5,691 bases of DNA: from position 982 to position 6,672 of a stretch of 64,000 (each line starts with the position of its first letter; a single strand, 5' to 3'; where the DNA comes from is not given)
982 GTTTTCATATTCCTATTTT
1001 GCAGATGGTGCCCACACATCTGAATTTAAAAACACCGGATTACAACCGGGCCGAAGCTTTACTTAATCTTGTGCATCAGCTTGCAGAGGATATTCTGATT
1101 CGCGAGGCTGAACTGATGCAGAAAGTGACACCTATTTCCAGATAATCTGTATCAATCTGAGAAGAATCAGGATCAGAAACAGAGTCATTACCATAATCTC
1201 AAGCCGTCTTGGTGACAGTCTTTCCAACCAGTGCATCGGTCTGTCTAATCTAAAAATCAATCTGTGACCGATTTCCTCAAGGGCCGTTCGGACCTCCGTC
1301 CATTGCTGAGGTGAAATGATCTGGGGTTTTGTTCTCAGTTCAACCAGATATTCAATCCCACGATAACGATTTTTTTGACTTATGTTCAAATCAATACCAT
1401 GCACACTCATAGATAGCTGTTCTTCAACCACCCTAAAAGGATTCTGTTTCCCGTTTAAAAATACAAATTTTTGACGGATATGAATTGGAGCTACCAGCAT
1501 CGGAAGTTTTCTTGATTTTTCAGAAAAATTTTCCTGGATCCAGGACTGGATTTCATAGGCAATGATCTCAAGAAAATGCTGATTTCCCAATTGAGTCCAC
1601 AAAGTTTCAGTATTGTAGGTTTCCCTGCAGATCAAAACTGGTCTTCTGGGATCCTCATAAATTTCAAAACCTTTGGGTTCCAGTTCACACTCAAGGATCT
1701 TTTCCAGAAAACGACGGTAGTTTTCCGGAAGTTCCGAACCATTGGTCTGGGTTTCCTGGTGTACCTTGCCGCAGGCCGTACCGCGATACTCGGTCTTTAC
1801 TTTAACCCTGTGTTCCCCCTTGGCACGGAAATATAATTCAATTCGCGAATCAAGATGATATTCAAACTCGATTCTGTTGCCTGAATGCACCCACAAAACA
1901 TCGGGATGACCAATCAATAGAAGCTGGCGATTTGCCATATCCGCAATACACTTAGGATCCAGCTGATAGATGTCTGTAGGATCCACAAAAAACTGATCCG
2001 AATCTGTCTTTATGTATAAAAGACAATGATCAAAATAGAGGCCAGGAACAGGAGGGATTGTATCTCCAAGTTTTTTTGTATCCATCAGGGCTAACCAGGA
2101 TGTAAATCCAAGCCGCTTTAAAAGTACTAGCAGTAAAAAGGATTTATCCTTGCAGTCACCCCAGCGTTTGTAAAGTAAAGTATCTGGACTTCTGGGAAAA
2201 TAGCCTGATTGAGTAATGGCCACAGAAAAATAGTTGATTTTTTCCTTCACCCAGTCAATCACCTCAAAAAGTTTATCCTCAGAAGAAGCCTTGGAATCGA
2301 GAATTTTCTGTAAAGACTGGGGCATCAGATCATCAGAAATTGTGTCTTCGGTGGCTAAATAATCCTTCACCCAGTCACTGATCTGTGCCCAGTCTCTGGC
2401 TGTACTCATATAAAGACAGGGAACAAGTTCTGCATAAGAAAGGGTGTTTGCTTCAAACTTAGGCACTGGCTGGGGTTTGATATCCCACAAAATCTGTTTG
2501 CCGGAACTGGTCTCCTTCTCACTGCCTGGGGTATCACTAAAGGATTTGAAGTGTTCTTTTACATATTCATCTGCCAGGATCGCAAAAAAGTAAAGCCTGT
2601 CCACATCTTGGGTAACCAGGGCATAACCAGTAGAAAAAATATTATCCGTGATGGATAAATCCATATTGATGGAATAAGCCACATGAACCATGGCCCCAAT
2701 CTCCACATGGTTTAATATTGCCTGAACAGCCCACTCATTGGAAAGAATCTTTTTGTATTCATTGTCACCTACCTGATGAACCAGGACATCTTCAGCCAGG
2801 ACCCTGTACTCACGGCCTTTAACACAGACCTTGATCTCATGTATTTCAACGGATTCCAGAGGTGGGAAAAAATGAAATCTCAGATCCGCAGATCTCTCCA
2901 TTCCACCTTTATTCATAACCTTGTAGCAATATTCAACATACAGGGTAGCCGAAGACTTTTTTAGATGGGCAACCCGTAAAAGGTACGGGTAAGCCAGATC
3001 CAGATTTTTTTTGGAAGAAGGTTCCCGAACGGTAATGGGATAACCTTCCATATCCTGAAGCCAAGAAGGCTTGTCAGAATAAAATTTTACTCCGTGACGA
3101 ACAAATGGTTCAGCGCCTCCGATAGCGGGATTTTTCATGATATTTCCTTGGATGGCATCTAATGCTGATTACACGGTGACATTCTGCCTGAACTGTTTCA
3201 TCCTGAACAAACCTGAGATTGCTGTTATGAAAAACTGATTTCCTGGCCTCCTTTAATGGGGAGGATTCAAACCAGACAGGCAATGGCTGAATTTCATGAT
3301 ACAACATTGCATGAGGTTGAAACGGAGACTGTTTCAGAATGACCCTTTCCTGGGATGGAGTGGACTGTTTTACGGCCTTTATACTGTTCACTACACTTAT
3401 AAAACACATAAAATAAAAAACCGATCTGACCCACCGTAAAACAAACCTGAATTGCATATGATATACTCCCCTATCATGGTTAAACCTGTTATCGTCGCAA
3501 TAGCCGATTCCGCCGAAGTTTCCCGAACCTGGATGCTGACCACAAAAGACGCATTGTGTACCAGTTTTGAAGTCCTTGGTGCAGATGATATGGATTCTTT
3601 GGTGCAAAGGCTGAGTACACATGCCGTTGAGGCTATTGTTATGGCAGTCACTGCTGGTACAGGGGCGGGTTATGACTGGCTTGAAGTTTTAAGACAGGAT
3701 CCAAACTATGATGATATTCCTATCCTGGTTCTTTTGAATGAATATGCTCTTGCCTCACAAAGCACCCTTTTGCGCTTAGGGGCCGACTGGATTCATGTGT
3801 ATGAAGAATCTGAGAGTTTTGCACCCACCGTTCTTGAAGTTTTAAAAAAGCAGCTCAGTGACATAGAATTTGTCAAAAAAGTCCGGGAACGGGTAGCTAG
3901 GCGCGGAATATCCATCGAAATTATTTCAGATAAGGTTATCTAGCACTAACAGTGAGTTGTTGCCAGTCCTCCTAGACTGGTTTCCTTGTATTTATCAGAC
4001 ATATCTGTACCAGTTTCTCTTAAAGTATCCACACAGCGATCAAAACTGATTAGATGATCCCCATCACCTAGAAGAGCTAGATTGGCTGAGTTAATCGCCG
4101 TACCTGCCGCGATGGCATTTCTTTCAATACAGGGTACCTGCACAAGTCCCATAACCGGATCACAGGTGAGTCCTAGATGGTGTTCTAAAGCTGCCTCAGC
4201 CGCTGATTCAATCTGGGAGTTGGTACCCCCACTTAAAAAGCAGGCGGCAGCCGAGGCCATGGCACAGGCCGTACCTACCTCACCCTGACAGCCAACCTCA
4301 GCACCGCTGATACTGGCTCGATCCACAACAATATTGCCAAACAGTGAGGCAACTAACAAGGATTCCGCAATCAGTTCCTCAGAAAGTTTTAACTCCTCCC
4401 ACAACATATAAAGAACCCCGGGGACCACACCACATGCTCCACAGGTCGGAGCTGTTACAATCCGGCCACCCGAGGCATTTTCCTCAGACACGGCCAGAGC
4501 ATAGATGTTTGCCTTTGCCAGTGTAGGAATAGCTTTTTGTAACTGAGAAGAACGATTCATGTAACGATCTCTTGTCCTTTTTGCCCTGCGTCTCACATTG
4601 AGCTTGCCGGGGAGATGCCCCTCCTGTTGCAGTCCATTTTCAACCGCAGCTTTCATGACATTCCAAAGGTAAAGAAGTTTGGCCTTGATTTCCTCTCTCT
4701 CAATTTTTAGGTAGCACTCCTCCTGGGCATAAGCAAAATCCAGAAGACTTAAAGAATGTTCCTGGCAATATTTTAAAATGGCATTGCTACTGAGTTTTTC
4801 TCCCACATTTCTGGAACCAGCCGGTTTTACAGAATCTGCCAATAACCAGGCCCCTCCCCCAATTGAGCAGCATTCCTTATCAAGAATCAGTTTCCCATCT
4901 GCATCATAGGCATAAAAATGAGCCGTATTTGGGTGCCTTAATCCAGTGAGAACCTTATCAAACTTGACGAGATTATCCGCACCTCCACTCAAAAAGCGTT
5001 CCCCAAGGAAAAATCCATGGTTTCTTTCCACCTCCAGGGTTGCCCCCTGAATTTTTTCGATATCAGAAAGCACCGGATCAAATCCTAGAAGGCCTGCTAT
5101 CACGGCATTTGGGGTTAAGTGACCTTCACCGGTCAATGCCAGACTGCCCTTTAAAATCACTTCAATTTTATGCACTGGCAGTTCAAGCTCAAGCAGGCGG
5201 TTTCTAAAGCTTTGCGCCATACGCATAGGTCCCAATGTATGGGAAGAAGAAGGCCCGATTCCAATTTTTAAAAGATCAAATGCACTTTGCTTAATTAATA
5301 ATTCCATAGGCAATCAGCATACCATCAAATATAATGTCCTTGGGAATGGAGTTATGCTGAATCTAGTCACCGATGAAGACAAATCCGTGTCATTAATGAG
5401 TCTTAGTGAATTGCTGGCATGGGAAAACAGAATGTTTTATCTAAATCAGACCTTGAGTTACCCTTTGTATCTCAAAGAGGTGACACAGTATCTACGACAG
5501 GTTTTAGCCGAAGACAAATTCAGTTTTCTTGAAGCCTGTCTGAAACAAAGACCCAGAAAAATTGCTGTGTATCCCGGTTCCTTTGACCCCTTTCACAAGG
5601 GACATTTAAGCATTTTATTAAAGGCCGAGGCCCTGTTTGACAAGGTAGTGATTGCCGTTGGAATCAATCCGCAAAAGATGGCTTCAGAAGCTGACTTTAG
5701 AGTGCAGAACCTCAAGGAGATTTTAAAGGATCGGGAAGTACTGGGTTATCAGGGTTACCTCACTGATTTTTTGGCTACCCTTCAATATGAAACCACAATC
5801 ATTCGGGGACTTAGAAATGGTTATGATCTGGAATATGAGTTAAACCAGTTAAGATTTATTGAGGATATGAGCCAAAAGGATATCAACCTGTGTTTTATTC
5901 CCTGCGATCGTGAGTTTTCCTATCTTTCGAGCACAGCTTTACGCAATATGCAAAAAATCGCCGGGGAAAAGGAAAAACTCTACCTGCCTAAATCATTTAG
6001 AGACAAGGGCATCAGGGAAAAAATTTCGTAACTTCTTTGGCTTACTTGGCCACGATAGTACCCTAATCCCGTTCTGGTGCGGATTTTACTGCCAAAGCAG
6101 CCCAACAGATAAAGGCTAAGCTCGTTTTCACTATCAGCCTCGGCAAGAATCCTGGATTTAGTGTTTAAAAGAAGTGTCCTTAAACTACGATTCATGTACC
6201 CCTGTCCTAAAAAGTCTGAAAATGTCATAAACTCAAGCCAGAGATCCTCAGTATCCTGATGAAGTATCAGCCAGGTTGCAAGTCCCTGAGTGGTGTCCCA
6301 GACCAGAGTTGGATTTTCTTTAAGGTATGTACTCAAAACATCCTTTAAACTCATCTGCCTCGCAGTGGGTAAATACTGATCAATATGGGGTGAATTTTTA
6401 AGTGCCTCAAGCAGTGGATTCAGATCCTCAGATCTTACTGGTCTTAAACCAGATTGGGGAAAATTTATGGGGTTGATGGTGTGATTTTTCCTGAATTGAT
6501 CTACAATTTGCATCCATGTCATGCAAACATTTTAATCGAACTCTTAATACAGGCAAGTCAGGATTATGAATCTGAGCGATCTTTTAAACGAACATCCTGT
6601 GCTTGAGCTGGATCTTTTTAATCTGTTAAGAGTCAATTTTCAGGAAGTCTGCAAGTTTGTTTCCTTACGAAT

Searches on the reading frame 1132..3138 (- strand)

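Call 27: search_protein_families(library=pfam, proteins=[window:1132-3138:-], max_evalue=0.001)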
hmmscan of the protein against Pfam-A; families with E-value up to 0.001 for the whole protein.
window:1132-3138:- (668 aa): 2 families
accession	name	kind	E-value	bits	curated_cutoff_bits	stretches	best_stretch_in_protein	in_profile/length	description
PF12969.12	DUF3857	-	3.4e-08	34.2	24.6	1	63-225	4-168/170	Domain of Unknown Function with PDB structure (DUF3857)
PF01841.26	Transglut_core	-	0.00063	20.4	23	0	277-346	5-71/108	Transglutaminase-like superfamily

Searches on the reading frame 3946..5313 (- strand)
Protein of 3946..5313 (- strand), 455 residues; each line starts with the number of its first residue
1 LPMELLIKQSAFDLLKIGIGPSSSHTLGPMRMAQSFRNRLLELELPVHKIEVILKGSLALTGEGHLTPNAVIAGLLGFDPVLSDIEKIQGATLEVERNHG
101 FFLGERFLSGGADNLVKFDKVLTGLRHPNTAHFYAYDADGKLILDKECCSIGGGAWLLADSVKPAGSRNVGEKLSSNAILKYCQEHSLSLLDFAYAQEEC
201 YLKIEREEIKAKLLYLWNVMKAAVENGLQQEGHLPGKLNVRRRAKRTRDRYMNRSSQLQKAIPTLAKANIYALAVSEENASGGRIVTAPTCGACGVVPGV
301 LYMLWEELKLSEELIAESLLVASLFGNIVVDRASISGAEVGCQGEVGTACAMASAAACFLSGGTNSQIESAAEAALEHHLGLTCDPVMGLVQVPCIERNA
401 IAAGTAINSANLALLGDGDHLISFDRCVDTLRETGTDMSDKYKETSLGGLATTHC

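Call 27: search_protein_families(library=pfam, proteins=[window:3946-5313:-], max_evalue=0.001)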
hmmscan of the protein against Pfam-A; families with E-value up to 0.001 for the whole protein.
window:3946-5313:- (455 aa): 2 families
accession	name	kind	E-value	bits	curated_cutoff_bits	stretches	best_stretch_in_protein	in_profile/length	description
PF03313.21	SDH_alpha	-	1.2e-82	278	26.4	1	186-451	2-260/260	Serine dehydratase alpha chain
PF03315.21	SDH_beta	-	1e-35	123.8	26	1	10-155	1-149/155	Serine dehydratase beta chain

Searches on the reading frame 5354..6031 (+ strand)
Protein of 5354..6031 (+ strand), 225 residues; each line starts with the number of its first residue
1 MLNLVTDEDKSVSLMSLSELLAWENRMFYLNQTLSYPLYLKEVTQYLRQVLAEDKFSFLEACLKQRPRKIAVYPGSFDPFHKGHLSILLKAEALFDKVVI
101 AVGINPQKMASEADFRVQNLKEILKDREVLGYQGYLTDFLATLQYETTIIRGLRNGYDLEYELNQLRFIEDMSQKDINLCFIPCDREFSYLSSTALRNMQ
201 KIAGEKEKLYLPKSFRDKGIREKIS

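Call 27: search_protein_families(library=pfam, proteins=[window:5354-6031:+], max_evalue=0.001)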
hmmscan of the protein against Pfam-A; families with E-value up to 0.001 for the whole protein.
window:5354-6031:+ (225 aa): 2 families
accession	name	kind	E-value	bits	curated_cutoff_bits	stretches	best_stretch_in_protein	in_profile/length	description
PF01467.32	CTP_transf_like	-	1.2e-12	48.6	21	1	72-197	1-131/133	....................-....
PF02569.21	Pantoate_ligase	-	0.00075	19.2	20.7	0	79-116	31-68/268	Pantoate-beta-alanine ligase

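Call 54: search_protein_families(library=ncbifam, proteins=[window:5354-6031:+], max_evalue=0.001)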
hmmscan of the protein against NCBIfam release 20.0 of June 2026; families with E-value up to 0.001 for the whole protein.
window:5354-6031:+ (225 aa): 17 families
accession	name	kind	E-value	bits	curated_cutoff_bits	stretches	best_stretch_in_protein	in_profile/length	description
TIGR01510.1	coaD_prev_kdtB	equivalog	2.7e-29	102.2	103.3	1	70-213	1-145/155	pantetheine-phosphate adenylyltransferase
TIGR00125.1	cyt_tran_rel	domain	9.6e-13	48.1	27.7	1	70-109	1-44/65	adenylyltransferase/cytidyltransferase family protein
NF001985.0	PRK00777.1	subfamily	3.9e-06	27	104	1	69-125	6-67/157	pantetheine-phosphate adenylyltransferase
NF002243.0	PRK01153.1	subfamily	9.2e-06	25.3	127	1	71-111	3-43/175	nicotinamide-nucleotide adenylyltransferase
NF005519.0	PRK07152.1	equivalog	1.9e-05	23.8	315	1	68-126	1-65/361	nicotinate-nucleotide adenylyltransferase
NF000840.1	PRK00071.1-3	equivalog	4.2e-05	23.1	150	1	65-110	3-51/201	nicotinate-nucleotide adenylyltransferase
TIGR02199.1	rfaE_dom_II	equivalog_domain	4.8e-05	23.2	181.5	1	61-103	4-46/144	D-glycero-beta-D-manno-heptose 1-phosphate adenylyltransferase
TIGR00482.1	TIGR00482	equivalog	9.8e-05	22.5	112.45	0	73-127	2-62/194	nicotinate (nicotinamide) nucleotide adenylyltransferase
TIGR01527.1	arch_NMN_Atrans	equivalog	0.00015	21.4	181.2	1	71-115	2-46/167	nicotinamide-nucleotide adenylyltransferase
NF000843.0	PRK00071.2-2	equivalog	0.00022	20.8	240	0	65-128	9-78/212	nicotinate-nucleotide adenylyltransferase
TIGR01526.1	nadR_NMN_Atrans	equivalog_domain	0.00033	20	341.15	1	69-129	2-66/325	nicotinamide-nucleotide adenylyltransferase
NF008454.0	PRK11316.1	equivalog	0.00035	19.3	521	1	46-103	318-375/475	bifunctional D-glycero-beta-D-manno-heptose-7-phosphate kinase/D-glycero-beta-D-manno-heptose 1-phosphate adenylyltransferase HldE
NF003791.0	PRK05379.2-3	equivalog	0.00065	19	409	0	69-105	6-42/340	bifunctional nicotinamide-nucleotide adenylyltransferase/Nudix hydroxylase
NF005518.0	PRK07143.1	equivalog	0.00067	19.2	232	0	74-125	21-74/281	hypothetical protein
NF005410.0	PRK06973.1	equivalog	0.00075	18.8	214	1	60-107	14-64/243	nicotinate-nucleotide adenylyltransferase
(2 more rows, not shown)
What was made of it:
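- On yqeK-lytR conserved gene pair: The CTP_transf_like gene at 5354-6031 is CoaD (TIGR01510, 102 bits), not NadD (call 54).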

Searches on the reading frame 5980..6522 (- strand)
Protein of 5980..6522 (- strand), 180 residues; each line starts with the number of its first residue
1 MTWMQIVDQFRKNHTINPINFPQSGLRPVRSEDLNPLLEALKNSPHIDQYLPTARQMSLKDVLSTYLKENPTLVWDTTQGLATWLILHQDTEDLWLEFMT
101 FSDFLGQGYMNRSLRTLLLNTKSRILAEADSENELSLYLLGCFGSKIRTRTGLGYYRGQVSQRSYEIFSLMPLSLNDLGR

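Call 27: search_protein_families(library=pfam, proteins=[window:5980-6522:-], max_evalue=0.001)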
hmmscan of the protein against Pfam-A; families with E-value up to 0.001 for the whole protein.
window:5980-6522:- (180 aa): 1 family
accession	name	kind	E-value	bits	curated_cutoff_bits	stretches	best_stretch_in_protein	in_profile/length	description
PF13302.13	Acetyltransf_3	-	0.00027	22.1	25.4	1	26-137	4-129/138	Acetyltransferase (GNAT) domain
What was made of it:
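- On Pseudaminic acid pathway: The only GNAT-like ORF, 5980-6522, is 13 kb away and scores below its cutoff (22.1 against 25.4; call 27).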

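Call 54: search_protein_families(library=ncbifam, proteins=[window:5980-6522:-], max_evalue=0.001)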
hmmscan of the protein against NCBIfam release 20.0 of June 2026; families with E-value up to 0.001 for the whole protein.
window:5980-6522:- (180 aa): 0 families
